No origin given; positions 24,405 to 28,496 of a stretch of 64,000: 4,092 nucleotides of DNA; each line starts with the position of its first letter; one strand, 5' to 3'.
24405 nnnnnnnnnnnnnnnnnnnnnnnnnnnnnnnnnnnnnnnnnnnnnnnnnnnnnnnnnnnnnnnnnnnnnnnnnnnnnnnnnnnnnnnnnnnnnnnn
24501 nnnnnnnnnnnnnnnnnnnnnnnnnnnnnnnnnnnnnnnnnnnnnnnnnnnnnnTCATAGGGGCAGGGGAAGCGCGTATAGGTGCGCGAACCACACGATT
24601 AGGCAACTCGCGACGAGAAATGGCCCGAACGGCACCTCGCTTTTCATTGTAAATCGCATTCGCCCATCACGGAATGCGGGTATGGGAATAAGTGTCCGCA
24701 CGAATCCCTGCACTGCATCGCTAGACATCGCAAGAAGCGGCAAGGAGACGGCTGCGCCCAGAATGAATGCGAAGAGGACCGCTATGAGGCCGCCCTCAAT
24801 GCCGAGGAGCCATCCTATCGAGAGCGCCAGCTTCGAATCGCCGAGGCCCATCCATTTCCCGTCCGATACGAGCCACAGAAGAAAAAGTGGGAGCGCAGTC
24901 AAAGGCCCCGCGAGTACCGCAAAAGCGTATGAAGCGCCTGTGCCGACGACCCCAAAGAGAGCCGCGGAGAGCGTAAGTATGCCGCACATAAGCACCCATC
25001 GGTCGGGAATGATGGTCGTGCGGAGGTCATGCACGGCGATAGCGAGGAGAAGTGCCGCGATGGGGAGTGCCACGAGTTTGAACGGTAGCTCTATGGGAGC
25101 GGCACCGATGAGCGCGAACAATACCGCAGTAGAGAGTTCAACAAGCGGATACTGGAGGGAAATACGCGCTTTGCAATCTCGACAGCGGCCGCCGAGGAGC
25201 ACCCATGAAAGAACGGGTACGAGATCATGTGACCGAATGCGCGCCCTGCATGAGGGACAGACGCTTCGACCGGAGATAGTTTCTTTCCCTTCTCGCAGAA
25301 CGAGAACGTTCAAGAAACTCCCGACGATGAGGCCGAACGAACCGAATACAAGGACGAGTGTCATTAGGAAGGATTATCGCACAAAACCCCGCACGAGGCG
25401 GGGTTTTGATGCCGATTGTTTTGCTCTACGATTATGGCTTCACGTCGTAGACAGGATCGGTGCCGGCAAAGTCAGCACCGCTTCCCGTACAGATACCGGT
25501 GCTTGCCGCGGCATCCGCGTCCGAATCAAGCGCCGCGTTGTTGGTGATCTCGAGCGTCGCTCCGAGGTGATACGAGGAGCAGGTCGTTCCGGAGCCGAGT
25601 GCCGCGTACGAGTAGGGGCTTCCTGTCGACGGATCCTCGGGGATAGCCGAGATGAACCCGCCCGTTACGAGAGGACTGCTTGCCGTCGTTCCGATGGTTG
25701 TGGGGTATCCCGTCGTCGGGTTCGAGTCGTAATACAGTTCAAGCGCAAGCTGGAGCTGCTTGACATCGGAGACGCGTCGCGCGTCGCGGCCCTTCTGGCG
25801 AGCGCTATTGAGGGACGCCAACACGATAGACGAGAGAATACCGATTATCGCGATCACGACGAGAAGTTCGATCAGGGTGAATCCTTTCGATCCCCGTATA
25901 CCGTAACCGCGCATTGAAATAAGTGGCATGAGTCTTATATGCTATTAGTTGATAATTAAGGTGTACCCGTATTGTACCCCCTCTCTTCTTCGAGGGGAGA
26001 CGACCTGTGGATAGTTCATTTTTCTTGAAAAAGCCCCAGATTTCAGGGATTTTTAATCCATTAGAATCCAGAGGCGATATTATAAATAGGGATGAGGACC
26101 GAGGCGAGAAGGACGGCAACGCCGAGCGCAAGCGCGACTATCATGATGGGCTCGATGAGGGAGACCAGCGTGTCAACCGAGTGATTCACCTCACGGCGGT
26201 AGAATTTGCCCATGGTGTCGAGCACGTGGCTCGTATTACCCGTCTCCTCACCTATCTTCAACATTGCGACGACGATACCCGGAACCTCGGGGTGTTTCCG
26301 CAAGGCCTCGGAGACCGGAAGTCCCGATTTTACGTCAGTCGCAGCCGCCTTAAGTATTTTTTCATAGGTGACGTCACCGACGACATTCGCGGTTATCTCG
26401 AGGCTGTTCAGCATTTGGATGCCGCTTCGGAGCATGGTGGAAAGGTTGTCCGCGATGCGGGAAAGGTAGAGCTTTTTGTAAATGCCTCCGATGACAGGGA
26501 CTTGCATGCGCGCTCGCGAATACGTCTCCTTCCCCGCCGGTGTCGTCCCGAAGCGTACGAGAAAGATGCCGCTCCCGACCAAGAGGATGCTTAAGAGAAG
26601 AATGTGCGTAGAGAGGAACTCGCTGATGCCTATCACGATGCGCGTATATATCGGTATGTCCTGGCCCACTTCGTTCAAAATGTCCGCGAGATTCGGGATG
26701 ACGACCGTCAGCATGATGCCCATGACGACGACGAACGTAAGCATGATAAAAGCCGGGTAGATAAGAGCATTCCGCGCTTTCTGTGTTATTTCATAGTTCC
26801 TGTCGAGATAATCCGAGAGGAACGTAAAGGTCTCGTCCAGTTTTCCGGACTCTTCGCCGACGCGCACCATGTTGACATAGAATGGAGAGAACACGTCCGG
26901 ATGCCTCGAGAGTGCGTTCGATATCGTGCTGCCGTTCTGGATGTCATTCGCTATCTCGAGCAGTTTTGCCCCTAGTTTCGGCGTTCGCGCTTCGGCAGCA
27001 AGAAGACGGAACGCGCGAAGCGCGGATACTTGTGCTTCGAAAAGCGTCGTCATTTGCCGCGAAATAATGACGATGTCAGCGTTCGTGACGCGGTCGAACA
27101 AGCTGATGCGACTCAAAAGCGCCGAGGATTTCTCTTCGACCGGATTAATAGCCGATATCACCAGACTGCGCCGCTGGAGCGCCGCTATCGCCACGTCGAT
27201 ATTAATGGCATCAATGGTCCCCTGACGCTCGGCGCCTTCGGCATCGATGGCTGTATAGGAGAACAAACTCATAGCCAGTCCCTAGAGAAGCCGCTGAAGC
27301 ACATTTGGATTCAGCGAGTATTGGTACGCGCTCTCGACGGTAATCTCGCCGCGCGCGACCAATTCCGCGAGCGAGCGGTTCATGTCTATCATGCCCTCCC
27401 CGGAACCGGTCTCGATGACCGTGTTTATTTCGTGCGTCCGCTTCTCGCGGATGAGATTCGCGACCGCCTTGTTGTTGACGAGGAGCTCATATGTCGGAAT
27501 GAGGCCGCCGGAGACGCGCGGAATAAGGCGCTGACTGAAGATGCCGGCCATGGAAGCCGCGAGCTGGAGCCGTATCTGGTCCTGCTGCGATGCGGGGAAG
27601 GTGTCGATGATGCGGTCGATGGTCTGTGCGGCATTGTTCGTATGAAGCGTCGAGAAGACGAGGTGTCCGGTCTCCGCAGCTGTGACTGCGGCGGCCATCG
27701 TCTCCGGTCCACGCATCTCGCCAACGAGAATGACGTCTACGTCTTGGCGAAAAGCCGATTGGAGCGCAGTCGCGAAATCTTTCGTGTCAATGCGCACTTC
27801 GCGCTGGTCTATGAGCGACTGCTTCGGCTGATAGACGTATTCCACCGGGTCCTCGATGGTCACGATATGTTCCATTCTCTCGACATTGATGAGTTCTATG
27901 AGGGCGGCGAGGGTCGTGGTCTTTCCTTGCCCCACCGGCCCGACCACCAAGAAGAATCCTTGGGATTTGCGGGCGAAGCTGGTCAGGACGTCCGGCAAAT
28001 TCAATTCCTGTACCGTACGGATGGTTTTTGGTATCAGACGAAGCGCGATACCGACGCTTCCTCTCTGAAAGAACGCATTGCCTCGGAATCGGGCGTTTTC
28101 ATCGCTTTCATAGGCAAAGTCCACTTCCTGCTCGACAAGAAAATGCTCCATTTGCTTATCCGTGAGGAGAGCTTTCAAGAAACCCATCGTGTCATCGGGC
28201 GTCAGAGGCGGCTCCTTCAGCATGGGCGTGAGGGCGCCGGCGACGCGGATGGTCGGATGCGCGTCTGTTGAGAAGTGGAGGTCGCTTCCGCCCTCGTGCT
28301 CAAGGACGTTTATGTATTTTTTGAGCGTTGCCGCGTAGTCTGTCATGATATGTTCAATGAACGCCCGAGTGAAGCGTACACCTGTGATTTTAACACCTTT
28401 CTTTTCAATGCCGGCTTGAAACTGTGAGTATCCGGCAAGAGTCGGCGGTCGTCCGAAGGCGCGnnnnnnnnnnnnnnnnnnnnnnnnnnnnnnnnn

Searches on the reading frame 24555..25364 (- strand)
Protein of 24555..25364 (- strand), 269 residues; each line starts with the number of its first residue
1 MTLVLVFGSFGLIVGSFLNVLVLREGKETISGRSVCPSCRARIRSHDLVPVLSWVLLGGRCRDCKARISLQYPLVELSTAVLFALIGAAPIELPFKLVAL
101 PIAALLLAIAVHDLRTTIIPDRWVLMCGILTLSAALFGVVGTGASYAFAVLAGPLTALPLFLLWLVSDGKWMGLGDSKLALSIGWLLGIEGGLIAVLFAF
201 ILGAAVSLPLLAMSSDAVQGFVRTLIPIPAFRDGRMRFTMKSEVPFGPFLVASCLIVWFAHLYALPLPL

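Call 3: search_protein_families(library=pfam, proteins=[window:24555-25364:-], max_evalue=0.1)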
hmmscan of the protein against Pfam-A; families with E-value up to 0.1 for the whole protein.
window:24555-25364:- (269 aa): 3 families
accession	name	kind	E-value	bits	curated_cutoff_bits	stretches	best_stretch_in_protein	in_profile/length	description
PF06750.18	A24_N_bact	-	3.4e-28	98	23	1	10-86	2-80/84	Bacterial Peptidase A24 N-terminal domain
PF01478.23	Peptidase_A24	-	8.5e-11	42.7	26.5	1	102-207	3-103/104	Type IV leader peptidase family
PF25207.1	DUF7837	-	0.0056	17.1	27.8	0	35-48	7-20/47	Domain of unknown function (DUF7837)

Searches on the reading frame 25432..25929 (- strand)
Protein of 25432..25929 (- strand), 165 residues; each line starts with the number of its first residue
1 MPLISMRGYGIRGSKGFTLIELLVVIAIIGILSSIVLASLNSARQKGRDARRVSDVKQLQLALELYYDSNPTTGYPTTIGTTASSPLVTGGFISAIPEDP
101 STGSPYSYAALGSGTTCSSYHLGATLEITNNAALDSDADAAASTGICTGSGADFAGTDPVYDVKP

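Call 3: search_protein_families(library=pfam, proteins=[window:25432-25929:-], max_evalue=0.1)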
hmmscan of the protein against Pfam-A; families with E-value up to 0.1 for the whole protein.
window:25432-25929:- (165 aa): 2 families
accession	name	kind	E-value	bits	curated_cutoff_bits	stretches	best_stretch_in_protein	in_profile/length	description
PF07963.17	N_methyl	-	5.5e-09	35.7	21.2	1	12-37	2-27/27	Prokaryotic N-terminal methylation motif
PF11773.13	ComGE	-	0.05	14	25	1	19-55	2-38/82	Competence system putative prepilin ComGE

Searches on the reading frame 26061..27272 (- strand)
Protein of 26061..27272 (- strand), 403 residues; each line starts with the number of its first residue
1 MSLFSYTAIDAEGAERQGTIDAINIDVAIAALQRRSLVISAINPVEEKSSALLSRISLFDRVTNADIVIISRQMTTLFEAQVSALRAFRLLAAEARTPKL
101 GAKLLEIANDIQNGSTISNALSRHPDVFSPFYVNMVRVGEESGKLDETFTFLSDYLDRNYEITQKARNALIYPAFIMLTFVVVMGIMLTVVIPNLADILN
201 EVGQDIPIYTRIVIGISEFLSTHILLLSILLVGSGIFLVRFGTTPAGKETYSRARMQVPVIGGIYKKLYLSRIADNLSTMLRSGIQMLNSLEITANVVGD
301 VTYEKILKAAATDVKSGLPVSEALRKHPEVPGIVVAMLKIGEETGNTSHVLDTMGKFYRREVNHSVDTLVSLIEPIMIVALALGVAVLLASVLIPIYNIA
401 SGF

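Call 3: search_protein_families(library=pfam, proteins=[window:26061-27272:-], max_evalue=0.1)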
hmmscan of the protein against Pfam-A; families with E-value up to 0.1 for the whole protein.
window:26061-27272:- (403 aa): 1 family
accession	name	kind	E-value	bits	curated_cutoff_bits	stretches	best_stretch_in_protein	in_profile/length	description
PF00482.28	T2SSF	-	6.7e-59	197.8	25.2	2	71-193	2-125/125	Type II secretion system (T2SS), protein F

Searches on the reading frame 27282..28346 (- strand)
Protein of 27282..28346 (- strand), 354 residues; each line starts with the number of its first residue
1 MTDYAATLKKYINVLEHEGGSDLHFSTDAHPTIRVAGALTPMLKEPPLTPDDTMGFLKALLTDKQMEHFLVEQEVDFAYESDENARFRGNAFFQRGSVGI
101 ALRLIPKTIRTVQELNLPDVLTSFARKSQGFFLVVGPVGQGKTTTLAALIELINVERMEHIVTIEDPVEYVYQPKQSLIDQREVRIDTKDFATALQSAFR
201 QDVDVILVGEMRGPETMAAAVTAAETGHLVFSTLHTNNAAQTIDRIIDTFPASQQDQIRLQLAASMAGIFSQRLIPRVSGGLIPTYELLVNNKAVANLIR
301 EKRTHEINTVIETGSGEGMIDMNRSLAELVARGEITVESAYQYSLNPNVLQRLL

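Call 19: search_protein_families(library=pfam, proteins=[window:27282-28346:-], max_evalue=0.001)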
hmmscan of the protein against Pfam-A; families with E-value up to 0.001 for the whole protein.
window:27282-28346:- (354 aa): 5 families
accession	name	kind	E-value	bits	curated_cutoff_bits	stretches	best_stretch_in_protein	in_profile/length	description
PF00437.27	T2SSE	-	2.8e-43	148.4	24.9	1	119-278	132-281/370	Type II/IV secretion system protein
PF13401.12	AAA_22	-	2e-05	25.4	27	1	127-184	3-50/130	AAA domain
PF04851.21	ResIII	-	0.00033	21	22.5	1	108-241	3-114/164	Type III restriction enzyme, res subunit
PF13604.12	AAA_30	-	0.00035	20.8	27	0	121-155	10-44/191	AAA domain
PF13086.12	AAA_11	-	0.00092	19.5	27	0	124-234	12-114/257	AAA domain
